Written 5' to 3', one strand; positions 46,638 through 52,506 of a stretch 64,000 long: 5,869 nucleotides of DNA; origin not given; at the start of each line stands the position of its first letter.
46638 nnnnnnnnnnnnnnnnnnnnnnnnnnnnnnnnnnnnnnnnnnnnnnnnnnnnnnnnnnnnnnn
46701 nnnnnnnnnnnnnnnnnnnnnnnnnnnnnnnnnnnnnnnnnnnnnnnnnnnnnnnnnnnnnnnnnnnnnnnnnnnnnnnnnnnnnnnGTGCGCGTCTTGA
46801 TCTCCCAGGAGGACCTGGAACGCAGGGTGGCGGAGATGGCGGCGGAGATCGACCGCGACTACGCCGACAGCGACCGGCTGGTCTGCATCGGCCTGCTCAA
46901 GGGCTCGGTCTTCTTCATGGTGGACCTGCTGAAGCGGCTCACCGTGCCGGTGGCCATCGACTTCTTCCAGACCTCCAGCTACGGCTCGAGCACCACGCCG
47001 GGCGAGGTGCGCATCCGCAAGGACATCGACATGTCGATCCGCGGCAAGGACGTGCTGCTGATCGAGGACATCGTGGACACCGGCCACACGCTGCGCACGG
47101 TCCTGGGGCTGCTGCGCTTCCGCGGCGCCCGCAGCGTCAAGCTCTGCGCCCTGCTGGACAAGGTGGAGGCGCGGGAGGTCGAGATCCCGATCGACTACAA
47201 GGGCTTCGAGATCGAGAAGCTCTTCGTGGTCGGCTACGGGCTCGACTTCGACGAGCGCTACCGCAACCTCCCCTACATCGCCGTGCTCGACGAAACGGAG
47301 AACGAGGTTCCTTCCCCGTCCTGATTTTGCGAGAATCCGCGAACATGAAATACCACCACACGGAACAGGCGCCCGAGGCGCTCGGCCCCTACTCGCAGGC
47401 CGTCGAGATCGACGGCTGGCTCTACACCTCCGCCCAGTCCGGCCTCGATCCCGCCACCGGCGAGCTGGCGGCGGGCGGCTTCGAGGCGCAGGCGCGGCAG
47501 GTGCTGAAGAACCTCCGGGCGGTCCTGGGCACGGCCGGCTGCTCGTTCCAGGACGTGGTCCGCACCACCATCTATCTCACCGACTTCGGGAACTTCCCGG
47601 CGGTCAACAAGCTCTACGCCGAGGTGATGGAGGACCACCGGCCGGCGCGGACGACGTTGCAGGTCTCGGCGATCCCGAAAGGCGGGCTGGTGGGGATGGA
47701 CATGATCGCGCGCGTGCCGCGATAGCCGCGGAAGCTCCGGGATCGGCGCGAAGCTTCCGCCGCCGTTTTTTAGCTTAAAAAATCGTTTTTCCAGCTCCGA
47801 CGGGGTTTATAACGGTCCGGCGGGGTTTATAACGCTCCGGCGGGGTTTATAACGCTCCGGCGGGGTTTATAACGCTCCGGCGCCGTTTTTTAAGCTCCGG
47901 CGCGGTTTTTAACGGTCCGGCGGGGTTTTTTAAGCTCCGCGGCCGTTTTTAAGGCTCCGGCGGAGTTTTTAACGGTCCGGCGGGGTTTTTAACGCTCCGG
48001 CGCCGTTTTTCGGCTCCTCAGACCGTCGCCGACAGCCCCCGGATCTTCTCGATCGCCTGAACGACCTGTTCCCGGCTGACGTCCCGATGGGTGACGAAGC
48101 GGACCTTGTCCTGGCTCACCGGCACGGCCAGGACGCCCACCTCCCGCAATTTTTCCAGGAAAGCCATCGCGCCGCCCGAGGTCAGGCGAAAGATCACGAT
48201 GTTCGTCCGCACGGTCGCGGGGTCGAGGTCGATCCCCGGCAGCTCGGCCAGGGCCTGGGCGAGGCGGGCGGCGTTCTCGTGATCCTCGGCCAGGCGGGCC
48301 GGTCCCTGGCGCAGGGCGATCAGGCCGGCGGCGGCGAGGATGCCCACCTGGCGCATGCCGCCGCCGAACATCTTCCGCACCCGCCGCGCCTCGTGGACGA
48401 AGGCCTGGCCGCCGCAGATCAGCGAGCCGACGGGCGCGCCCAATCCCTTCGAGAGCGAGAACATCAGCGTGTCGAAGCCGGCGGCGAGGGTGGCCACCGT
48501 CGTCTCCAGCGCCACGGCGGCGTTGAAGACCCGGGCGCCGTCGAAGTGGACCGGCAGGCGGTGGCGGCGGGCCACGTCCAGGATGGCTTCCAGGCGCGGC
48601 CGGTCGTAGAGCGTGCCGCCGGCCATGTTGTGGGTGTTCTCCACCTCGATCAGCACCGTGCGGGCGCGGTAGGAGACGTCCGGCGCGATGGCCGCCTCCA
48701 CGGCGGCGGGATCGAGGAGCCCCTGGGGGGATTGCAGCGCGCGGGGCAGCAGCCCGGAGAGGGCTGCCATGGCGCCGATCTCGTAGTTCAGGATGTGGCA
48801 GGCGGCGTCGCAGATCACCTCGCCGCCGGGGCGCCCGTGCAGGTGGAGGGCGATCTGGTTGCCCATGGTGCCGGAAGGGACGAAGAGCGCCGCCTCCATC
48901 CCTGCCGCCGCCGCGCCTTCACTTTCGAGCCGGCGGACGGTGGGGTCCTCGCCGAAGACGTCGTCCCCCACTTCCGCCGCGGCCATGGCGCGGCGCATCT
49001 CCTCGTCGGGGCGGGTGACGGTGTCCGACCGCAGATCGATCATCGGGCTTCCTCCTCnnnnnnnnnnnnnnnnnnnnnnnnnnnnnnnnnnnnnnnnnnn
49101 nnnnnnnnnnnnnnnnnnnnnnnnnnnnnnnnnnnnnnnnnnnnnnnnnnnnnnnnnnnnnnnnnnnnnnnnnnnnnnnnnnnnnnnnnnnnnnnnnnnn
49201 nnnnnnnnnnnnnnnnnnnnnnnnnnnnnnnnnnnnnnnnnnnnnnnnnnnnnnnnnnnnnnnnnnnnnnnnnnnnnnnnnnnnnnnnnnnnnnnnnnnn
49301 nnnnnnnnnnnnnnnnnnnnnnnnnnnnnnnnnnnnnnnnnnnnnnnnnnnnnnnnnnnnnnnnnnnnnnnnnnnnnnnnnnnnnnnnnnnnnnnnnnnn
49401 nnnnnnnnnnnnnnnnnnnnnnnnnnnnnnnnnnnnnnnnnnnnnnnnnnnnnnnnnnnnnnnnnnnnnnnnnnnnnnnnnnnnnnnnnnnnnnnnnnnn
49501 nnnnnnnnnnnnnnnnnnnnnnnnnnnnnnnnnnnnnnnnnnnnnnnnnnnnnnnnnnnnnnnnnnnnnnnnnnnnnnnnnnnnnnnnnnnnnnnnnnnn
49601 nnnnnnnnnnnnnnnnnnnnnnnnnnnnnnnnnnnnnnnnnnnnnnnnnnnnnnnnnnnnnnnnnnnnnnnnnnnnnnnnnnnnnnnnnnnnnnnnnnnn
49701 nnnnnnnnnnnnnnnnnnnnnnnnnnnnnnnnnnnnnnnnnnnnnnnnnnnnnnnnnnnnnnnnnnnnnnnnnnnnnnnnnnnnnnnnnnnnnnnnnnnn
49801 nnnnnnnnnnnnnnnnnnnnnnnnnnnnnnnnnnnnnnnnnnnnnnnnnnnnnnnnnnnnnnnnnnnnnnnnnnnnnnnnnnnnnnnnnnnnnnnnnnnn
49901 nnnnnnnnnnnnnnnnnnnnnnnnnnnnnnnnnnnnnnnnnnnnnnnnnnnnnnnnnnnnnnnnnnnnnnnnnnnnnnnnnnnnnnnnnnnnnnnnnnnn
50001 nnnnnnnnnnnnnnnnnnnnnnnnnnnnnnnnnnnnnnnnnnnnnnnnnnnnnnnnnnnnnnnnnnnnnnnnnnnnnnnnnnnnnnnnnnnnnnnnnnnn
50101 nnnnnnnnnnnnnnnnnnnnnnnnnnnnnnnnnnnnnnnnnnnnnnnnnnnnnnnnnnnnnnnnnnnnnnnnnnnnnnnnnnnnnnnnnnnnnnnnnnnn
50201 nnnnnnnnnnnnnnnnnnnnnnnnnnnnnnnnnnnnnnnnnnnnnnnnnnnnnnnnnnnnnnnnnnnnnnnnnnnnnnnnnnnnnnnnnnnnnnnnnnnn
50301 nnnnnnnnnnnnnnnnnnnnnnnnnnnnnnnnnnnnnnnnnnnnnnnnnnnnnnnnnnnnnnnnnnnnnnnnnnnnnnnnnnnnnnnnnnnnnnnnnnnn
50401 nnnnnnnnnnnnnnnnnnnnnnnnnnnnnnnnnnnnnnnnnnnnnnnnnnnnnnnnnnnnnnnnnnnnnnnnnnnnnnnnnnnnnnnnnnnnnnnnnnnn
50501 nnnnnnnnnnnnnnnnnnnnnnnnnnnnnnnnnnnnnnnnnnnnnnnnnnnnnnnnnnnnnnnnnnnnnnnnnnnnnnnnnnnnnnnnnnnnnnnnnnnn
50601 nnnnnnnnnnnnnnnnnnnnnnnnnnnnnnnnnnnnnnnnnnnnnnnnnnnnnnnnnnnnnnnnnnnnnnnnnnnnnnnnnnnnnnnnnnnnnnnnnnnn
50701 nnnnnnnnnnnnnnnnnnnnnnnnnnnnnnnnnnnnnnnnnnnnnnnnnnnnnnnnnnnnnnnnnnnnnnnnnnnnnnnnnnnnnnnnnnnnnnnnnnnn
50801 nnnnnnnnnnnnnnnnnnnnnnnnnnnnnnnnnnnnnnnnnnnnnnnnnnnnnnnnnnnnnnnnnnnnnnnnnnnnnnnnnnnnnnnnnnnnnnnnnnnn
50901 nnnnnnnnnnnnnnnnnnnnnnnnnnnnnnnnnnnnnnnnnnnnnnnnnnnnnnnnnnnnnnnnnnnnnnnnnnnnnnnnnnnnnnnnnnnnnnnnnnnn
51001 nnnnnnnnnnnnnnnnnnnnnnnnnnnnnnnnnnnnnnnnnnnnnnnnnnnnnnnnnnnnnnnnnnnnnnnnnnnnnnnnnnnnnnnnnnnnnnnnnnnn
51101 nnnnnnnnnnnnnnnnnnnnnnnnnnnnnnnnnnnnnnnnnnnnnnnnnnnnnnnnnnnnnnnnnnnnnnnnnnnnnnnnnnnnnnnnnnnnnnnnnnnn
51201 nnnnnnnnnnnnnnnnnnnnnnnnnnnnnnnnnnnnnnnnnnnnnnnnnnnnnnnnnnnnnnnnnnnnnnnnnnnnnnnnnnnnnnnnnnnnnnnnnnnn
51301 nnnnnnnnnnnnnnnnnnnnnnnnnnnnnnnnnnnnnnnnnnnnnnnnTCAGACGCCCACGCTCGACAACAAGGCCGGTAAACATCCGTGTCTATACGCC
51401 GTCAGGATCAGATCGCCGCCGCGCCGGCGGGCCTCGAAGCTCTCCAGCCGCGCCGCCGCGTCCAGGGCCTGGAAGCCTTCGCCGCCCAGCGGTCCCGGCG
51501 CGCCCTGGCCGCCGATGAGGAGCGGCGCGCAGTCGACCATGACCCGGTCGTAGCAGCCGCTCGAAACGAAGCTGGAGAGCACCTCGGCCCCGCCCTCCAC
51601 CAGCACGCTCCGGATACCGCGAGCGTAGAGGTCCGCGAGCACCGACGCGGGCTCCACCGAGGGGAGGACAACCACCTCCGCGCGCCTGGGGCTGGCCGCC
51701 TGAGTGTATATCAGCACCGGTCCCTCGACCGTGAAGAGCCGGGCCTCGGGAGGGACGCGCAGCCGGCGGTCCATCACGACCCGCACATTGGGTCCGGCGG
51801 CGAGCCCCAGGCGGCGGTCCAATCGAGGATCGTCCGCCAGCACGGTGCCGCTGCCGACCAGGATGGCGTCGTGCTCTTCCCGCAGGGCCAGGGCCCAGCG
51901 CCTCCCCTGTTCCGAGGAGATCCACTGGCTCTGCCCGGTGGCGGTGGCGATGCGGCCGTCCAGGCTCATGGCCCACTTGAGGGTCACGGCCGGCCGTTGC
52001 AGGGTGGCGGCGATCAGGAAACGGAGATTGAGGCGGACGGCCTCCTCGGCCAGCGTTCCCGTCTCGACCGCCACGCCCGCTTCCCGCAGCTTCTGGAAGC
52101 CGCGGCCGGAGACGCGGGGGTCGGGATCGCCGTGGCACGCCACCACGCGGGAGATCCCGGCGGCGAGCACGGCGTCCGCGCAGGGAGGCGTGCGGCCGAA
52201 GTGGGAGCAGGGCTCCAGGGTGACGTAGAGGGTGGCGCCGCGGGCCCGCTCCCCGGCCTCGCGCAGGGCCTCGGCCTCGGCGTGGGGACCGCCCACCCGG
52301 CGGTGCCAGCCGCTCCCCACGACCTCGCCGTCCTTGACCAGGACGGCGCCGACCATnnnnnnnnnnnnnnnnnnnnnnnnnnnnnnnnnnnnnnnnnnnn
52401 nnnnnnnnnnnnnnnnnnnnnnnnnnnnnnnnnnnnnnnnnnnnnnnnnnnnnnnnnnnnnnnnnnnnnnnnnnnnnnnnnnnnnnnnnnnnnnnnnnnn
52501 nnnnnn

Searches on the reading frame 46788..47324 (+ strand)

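Call 24: search_protein_families(library=pfam, proteins=[window:46788-47324:+], max_evalue=0.001)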
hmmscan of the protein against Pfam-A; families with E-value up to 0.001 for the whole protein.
window:46788-47324:+ (178 aa): 1 family
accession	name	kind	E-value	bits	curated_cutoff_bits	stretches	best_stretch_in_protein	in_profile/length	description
PF00156.33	Pribosyltran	-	5.8e-28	97.6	26.3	1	9-154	10-157/158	Phosphoribosyl transferase domain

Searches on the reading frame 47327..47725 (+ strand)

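Call 24: search_protein_families(library=pfam, proteins=[window:47327-47725:+], max_evalue=0.001)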
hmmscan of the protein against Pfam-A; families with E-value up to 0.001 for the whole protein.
window:47327-47725:+ (132 aa): 1 family
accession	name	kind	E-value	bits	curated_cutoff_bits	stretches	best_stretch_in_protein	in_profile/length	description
PF01042.26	Ribonuc_L-PSP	-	1.2e-35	122.6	27.3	1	12-129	1-120/121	Endoribonuclease L-PSP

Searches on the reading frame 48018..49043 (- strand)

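Call 24: search_protein_families(library=pfam, proteins=[window:48018-49043:-], max_evalue=0.001)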
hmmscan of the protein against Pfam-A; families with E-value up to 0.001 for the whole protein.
window:48018-49043:- (341 aa): 3 families
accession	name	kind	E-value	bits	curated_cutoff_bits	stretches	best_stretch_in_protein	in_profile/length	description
PF01212.27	Beta_elim_lyase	-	3.7e-101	338.7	27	1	3-285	1-285/288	Beta-eliminating lyase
PF00155.27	Aminotran_1_2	-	1.4e-15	57.8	19.7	1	45-332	61-359/361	Aminotransferase class I and II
PF01041.23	DegT_DnrJ_EryC1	-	1.7e-09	37.8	19.8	1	28-176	18-153/360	DegT/DnrJ/EryC1/StrS aminotransferase family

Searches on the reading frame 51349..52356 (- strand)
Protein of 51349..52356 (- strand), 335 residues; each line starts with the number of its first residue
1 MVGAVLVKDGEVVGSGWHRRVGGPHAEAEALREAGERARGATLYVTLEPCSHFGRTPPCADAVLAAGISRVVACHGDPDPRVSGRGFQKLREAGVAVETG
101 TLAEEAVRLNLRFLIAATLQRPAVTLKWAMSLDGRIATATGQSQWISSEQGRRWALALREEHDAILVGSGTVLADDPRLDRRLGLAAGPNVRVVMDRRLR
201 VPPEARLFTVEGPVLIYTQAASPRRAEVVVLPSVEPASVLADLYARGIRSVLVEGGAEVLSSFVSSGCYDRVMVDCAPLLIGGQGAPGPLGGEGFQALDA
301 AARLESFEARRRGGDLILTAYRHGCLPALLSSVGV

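Call 25: search_protein_families(library=pfam, proteins=[window:51349-52356:-], max_evalue=0.001)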
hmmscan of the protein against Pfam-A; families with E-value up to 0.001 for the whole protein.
window:51349-52356:- (335 aa): 3 families
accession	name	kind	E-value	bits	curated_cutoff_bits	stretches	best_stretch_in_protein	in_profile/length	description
PF01872.23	RibD_C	-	5.2e-51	173.7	24.1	1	122-316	1-195/197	RibD C-terminal domain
PF00383.29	dCMP_cyt_deam_1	-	6.4e-15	55.3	25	1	2-73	26-100/102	Cytidine and deoxycytidylate deaminase zinc-binding region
PF14437.12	MafB19-deam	-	1.7e-09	38.2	27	1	2-84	25-110/142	MafB19-like deaminase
